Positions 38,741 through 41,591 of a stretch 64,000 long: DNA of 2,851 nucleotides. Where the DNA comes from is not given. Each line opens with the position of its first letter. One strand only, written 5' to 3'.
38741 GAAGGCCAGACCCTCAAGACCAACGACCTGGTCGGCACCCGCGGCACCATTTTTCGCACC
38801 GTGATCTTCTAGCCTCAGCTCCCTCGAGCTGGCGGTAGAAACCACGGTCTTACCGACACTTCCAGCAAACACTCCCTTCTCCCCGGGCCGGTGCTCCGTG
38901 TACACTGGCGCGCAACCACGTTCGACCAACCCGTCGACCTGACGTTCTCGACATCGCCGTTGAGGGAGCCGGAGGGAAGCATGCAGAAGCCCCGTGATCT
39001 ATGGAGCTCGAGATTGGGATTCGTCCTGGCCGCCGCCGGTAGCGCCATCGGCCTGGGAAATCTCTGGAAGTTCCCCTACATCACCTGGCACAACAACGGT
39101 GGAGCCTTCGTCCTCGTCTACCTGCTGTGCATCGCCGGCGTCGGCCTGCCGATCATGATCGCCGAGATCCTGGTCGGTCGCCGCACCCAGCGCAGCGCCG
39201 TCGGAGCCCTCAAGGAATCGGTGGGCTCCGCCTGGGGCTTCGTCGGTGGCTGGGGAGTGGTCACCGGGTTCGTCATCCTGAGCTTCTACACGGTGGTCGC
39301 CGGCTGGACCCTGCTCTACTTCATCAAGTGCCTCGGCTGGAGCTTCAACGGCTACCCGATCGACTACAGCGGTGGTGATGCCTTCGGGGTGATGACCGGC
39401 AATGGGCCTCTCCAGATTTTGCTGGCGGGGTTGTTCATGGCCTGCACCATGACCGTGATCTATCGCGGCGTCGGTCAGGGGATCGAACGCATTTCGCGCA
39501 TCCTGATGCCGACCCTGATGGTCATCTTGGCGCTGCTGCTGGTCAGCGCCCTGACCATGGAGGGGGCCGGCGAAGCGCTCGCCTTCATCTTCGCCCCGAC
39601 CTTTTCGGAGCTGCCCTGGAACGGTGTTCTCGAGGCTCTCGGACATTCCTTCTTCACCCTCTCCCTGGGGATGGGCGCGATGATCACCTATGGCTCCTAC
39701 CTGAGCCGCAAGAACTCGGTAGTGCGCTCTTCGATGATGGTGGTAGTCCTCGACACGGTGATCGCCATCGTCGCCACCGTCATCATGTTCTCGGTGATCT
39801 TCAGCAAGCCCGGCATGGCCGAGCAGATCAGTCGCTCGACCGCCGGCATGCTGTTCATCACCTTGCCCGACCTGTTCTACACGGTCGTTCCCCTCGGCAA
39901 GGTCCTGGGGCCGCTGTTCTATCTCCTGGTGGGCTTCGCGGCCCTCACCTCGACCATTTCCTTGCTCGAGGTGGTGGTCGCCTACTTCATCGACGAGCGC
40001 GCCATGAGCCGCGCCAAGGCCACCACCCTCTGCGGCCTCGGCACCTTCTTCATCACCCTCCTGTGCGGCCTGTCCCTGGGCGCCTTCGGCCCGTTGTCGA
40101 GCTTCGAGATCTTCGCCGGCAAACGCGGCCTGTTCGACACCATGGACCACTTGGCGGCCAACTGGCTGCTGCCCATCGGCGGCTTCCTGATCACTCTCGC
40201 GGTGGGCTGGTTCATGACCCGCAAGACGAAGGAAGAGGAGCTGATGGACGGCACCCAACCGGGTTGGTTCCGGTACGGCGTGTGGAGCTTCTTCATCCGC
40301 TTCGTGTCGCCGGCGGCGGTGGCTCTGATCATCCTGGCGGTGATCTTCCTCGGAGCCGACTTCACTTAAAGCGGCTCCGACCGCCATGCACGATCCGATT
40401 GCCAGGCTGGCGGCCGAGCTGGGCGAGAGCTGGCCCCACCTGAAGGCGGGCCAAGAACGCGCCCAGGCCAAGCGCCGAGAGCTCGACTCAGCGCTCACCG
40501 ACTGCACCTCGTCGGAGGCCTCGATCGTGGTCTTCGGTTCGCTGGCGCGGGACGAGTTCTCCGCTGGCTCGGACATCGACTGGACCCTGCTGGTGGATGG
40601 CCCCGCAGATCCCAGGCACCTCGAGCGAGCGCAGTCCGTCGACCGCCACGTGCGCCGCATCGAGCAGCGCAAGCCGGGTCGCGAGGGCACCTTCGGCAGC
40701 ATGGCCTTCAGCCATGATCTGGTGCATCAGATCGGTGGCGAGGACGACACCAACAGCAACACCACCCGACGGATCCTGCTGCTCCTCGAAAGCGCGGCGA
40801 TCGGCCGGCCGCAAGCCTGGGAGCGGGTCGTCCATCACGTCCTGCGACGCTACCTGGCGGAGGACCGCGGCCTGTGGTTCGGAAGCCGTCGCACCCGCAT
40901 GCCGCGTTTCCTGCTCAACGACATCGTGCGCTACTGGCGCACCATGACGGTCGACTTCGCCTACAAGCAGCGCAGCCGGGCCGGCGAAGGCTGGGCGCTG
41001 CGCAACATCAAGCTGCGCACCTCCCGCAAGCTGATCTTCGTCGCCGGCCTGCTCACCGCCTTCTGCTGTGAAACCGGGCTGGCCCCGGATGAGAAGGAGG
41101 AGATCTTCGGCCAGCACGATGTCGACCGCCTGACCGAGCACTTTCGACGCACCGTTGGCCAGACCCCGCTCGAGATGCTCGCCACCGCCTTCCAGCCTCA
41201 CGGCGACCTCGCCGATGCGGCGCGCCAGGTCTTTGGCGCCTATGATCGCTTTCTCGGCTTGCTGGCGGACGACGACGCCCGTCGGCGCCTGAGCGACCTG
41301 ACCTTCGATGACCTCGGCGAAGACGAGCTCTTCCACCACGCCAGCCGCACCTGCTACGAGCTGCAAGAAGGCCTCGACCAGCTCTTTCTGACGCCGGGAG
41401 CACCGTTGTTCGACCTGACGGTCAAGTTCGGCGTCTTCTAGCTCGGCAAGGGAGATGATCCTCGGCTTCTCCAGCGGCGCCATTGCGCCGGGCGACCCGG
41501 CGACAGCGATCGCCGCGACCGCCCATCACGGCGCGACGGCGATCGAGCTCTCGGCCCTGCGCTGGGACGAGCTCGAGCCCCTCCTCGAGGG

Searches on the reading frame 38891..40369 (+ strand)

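Call 34: search_protein_families(library=pfam, proteins=[window:38891-40369:+], max_evalue=0.00001)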
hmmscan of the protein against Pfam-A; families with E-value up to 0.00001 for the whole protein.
window:38891-40369:+ (492 aa): 1 family
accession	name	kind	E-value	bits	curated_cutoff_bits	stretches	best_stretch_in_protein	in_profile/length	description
PF00209.24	SNF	-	5.6e-53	180.9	27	2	172-485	174-481/524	Sodium:neurotransmitter symporter family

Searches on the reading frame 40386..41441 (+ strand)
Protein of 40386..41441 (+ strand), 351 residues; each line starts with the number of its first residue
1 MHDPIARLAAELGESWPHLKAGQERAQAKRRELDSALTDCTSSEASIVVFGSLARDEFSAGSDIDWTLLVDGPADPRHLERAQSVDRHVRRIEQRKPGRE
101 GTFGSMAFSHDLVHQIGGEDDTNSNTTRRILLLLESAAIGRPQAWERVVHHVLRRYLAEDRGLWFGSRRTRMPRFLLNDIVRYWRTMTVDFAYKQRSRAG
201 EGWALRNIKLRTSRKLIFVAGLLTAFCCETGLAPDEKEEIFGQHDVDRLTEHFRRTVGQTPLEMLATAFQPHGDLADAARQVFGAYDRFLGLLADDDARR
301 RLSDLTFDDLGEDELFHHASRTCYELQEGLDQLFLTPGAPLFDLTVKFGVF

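Call 34: search_protein_families(library=pfam, proteins=[window:40386-41441:+], max_evalue=0.00001)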
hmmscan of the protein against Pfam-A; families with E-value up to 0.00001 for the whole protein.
window:40386-41441:+ (351 aa): 0 families

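Call 37: search_protein_families(library=pfam, proteins=[window:40386-41441:+], max_evalue=0.001)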
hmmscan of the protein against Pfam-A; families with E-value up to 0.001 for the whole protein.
window:40386-41441:+ (351 aa): 1 family
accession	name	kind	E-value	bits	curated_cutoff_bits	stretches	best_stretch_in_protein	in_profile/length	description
PF01909.29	NTP_transf_2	-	1.2e-05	26.1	21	1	44-80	14-52/93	Nucleotidyltransferase domain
